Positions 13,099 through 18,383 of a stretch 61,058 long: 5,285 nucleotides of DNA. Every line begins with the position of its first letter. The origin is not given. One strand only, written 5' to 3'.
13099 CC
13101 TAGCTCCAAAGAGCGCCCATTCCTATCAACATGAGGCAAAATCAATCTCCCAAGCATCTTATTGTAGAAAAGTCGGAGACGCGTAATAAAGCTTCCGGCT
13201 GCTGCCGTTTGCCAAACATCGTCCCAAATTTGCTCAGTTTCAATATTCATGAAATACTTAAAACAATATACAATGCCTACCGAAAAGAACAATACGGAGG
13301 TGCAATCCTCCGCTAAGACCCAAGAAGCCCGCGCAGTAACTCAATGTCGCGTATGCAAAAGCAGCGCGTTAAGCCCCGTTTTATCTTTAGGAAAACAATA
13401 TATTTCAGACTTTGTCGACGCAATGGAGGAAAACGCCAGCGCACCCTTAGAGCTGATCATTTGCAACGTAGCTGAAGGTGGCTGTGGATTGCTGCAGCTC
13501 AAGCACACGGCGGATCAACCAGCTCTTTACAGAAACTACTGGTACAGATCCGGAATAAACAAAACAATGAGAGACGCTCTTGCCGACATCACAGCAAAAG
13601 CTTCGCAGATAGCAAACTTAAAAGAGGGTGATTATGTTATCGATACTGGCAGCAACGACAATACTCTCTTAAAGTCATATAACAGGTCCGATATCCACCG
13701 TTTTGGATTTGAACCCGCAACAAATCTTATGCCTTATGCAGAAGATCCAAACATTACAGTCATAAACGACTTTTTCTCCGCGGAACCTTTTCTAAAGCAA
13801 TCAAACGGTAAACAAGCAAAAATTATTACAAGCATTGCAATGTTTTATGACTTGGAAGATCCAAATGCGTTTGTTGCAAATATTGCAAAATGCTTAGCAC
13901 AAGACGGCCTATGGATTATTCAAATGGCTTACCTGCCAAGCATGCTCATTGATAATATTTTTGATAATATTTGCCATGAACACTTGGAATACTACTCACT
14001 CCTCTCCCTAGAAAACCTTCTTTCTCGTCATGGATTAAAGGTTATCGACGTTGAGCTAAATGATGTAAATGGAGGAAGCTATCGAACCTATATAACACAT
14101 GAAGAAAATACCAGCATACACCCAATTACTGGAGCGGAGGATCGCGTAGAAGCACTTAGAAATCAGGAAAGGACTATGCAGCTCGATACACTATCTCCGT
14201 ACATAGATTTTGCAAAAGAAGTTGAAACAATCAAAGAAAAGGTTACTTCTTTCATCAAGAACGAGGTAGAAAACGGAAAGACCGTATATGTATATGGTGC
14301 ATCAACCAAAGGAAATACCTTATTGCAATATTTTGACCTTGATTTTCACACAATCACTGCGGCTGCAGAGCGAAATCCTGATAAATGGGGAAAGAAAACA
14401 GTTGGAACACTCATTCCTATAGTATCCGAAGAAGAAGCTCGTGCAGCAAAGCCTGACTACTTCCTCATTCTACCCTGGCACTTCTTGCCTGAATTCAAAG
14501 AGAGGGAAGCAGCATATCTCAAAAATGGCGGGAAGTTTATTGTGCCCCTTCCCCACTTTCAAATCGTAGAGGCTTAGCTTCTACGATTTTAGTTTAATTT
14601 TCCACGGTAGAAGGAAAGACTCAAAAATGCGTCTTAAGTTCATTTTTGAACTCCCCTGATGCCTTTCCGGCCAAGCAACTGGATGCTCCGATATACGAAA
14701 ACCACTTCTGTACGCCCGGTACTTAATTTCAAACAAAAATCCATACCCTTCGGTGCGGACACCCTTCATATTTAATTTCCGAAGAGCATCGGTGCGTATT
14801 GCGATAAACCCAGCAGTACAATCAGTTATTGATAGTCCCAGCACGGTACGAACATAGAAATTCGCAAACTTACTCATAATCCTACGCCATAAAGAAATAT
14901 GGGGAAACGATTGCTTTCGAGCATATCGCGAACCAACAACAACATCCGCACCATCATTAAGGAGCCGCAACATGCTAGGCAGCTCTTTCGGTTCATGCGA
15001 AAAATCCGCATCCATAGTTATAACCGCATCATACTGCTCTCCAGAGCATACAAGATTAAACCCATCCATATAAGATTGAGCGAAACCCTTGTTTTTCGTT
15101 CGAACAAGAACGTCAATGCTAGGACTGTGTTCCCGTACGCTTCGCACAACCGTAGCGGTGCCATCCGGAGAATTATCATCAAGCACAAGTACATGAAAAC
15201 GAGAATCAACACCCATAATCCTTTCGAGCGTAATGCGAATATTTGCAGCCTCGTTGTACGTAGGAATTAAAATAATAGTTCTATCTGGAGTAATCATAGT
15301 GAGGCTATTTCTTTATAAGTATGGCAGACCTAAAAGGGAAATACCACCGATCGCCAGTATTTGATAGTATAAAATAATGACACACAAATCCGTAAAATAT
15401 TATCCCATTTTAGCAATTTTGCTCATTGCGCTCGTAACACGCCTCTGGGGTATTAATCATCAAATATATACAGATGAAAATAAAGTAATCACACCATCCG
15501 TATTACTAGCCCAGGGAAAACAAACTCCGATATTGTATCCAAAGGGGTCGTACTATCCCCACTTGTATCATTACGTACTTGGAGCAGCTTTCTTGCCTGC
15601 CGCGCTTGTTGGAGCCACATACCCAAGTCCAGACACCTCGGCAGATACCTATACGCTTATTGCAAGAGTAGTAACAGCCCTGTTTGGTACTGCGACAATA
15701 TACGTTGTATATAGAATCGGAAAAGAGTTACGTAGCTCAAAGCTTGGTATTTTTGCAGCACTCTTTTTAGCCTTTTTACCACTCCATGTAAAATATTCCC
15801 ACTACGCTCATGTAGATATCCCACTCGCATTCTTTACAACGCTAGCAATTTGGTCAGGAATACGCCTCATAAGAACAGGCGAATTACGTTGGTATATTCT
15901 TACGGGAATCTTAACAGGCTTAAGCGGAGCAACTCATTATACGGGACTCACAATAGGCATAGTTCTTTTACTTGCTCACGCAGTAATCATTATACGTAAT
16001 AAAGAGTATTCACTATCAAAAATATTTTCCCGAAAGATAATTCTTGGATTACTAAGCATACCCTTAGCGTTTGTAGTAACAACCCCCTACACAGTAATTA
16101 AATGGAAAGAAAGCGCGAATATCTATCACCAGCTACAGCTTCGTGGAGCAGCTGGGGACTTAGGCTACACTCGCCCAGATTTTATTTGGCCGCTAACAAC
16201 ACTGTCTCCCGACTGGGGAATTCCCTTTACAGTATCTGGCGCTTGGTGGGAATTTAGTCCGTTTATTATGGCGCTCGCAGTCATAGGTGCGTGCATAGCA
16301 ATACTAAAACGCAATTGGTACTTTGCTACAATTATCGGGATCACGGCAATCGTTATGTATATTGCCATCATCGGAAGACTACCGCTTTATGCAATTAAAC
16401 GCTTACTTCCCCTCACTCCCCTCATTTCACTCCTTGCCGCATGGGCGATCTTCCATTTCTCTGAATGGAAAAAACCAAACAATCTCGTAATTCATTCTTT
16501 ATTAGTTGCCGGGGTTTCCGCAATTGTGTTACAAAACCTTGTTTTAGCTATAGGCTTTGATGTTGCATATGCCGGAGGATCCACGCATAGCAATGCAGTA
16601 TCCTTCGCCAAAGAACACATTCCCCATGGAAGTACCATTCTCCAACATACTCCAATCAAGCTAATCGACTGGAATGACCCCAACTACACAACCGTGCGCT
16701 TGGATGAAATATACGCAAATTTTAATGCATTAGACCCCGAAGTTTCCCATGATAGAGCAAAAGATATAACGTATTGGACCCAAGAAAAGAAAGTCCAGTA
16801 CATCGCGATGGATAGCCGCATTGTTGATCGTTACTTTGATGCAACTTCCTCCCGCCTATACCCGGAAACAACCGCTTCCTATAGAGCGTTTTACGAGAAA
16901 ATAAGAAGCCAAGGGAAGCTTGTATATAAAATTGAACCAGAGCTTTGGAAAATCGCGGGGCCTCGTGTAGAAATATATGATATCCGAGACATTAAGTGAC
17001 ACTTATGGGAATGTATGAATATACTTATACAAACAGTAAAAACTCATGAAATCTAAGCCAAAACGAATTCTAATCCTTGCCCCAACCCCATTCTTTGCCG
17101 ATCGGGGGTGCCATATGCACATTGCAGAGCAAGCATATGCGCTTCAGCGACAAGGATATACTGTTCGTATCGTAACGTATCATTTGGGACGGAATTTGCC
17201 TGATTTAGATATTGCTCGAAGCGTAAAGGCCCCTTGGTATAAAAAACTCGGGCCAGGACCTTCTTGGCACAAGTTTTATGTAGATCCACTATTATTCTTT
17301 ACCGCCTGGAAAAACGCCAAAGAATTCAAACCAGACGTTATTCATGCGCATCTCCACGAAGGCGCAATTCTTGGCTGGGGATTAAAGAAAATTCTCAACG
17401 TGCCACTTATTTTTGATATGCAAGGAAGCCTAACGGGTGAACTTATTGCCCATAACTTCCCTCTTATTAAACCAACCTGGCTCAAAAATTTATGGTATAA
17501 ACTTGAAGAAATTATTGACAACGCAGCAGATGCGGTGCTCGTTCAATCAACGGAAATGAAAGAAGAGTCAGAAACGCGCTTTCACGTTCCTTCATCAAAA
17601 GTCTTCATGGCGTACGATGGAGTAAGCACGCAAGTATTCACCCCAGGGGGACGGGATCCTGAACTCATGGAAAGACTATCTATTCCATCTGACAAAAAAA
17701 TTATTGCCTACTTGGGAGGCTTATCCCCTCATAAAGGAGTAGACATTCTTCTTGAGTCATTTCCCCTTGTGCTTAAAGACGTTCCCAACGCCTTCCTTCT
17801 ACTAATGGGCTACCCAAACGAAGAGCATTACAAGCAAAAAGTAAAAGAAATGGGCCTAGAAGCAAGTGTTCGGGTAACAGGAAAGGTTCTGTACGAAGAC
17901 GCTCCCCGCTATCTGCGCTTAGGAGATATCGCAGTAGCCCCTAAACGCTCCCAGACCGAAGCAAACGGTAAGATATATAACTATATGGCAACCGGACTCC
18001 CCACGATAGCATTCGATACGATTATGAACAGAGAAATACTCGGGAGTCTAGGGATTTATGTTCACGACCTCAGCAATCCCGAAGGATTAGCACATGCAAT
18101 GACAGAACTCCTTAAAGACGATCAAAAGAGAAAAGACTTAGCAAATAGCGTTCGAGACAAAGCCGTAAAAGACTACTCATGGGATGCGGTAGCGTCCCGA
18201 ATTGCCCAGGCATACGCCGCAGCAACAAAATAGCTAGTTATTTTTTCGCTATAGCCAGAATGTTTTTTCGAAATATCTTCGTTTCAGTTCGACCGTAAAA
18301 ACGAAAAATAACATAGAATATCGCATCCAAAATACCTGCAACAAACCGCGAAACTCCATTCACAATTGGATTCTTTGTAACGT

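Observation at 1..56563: Sixteen GT-C-type membrane glycosyltransferase genes (about half of the window) interleaved with four polyprenyl-phosphate-sugar synthases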

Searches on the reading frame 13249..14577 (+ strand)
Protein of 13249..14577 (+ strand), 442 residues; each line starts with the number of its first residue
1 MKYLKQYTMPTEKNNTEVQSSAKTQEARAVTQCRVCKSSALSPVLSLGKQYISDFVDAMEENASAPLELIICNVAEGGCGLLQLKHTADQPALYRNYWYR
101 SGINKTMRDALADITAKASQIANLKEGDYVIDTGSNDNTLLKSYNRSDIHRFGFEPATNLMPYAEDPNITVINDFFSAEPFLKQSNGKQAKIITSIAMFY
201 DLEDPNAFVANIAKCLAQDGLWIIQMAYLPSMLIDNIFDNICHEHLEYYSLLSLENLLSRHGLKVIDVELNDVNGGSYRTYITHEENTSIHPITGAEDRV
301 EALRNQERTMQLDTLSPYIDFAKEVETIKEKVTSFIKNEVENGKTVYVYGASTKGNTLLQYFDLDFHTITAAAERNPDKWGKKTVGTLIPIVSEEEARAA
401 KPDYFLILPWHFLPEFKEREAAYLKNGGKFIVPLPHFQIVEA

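Call 6: search_protein_families(library=pfam, max_evalue=0.001, proteins=[window:13249-14577:+])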
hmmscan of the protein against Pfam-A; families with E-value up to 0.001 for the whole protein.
window:13249-14577:+ (442 aa): 3 families
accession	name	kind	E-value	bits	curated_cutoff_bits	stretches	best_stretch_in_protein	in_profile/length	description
PF08484.17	Methyltransf_14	-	6.6e-47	159.7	23.5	1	273-435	2-160/160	C-methyltransferase C-terminal domain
PF13489.12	Methyltransf_23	-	1.8e-14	54.2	27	1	105-267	3-163/164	Methyltransferase domain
PF08421.16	Methyltransf_13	-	3.4e-10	40.4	31.3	1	33-94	1-62/62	Putative zinc binding domain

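Call 22: search_protein_families(library=ncbifam, max_evalue=0.00001, proteins=[window:13249-14577:+])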
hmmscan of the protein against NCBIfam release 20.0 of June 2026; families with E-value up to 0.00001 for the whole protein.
window:13249-14577:+ (442 aa): 0 families

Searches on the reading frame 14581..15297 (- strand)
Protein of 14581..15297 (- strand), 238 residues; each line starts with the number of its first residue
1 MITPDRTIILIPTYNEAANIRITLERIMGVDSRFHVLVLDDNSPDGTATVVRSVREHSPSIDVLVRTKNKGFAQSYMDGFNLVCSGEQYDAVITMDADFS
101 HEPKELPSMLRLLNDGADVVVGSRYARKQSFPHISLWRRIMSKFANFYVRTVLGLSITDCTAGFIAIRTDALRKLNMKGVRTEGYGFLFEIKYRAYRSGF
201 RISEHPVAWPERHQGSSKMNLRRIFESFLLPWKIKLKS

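Call 6: search_protein_families(library=pfam, max_evalue=0.001, proteins=[window:14581-15297:-])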
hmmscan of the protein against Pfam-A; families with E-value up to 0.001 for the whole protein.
window:14581-15297:- (238 aa): 2 families
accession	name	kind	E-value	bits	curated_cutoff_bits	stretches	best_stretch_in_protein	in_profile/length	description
PF00535.33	Glycos_transf_2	-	2.6e-30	106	23.3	1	9-174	2-166/168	Glycosyl transferase family 2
PF13641.12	Glyco_tranf_2_3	-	1.7e-08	35.2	27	1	5-209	2-208/230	Glycosyltransferase like family 2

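Call 22: search_protein_families(library=ncbifam, max_evalue=0.00001, proteins=[window:14581-15297:-])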
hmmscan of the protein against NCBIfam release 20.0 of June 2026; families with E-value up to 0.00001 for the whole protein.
window:14581-15297:- (238 aa): 10 families
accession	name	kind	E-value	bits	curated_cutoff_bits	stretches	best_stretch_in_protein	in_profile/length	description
TIGR04182.1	glyco_TIGR04182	equivalog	8.1e-19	68.1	325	1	8-222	3-202/293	S-layer glycoprotein N-glycosyltransferase AglJ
NF007986.1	PRK10714.1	equivalog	3.9e-17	62.2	529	1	8-224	9-215/316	undecaprenyl-phosphate 4-deoxy-4-formamido-L-arabinose transferase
NF041391.1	DPhHxTase_Halo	equivalog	6.1e-15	54.8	375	1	13-217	3-190/213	dolichyl-phosphate hexose transferase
NF058614.1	PPMAGASynPpgS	equivalog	1.4e-14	54.1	370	1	8-208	3-195/226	polyprenyl-phospho-N-acetylgalactosaminyl synthase PpgS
NF047588.1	GlcsyltransPgfSStrep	equivalog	7.2e-12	45.1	500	1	9-173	5-165/308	glycosyltransferase PgfS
TIGR03937.1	PgaC_IcaA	equivalog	1.9e-10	40.3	422.3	1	8-117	48-154/407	poly-beta-1,6-N-acetyl-D-glucosamine synthase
NF041875.1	EPS_EpsD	equivalog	7.7e-08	32.1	370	1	9-140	3-131/325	exopolysaccharide biosynthesis glycosyltransferase EpsD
TIGR03469.1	HpnB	hypoth_equivalog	1.2e-06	27.8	379.25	1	8-111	47-158/386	hopene-associated glycosyltransferase HpnB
TIGR04283.1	glyco_like_mftF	equivalog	1.3e-06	28.2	182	1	9-56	3-51/221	TIGR04283 family arsenosugar biosynthesis glycosyltransferase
NF053846.1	glyco_with_XrtP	equivalog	1.7e-06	27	520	1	9-68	45-104/440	XrtP-associated glycosyltransferase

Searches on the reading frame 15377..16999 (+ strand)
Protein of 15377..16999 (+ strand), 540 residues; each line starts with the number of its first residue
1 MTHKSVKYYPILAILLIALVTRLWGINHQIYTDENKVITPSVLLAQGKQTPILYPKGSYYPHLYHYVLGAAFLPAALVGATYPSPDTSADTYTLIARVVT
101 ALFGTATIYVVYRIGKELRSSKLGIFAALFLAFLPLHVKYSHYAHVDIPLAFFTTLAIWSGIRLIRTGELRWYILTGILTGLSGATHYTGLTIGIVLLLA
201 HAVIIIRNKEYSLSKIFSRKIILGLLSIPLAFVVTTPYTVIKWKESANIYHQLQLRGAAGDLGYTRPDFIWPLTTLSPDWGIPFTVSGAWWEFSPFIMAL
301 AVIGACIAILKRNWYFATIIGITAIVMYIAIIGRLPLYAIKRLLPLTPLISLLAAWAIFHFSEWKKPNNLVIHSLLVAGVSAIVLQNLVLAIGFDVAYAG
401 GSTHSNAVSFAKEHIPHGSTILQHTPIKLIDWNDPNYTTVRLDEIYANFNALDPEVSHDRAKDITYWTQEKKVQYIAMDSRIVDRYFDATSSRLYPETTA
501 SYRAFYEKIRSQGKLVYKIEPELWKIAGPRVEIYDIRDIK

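Call 4: search_protein_families(library=pfam, max_evalue=0.01, proteins=[window:15377-16999:+])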
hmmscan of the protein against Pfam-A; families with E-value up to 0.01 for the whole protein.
window:15377-16999:+ (540 aa): 2 families
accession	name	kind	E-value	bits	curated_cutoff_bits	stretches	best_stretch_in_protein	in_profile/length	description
PF13231.12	PMT_2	-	3.7e-14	53.7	26.1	1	96-223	24-145/160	Dolichyl-phosphate-mannose-protein mannosyltransferase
PF02366.24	PMT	-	5.8e-12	46.1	22.7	1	91-234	80-234/245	Dolichyl-phosphate-mannose-protein mannosyltransferase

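Call 13: search_solved_structures(query=window:15377-16999:+, max_evalue=0.01, show_alignments=2)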
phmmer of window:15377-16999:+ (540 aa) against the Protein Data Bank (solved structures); distinct sequences matched with E-value up to 0.01: 0.

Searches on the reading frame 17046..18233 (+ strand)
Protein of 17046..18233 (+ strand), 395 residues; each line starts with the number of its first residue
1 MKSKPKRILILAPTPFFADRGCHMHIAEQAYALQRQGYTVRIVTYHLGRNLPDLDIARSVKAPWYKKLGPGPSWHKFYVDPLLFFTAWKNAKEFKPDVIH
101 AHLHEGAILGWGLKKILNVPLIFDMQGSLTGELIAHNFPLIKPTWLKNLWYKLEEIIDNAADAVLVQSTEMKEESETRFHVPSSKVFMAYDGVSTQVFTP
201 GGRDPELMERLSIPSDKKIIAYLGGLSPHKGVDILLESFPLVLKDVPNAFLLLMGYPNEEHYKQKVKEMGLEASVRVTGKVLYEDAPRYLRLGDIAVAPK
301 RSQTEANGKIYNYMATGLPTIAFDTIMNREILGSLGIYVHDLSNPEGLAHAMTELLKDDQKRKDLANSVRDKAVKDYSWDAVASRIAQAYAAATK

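Call 6: search_protein_families(library=pfam, max_evalue=0.001, proteins=[window:17046-18233:+])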
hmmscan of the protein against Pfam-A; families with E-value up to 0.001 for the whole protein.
window:17046-18233:+ (395 aa): 6 families
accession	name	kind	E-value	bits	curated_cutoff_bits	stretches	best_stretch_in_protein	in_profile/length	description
PF00534.26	Glycos_transf_1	-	3.4e-25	89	26.4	1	206-370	4-170/172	Glycosyl transferases group 1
PF13692.12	Glyco_trans_1_4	-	3.1e-24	86.3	27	1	218-358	2-142/142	Glycosyl transferases group 1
PF13439.12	Glyco_transf_4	-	2e-18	67.4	28.5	1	22-196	4-169/170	Glycosyltransferase Family 4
PF13579.12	Glyco_trans_4_4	-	5.2e-16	59.8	29.7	1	21-187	2-153/158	Glycosyl transferase 4-like domain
PF13524.12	Glyco_trans_1_2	-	4.5e-05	23.9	25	1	265-386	27-142/144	Glycosyl transferase-like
PF13477.12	Glyco_trans_4_2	-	0.00022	21.9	23.4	1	17-128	5-109/139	Glycosyl transferase 4-like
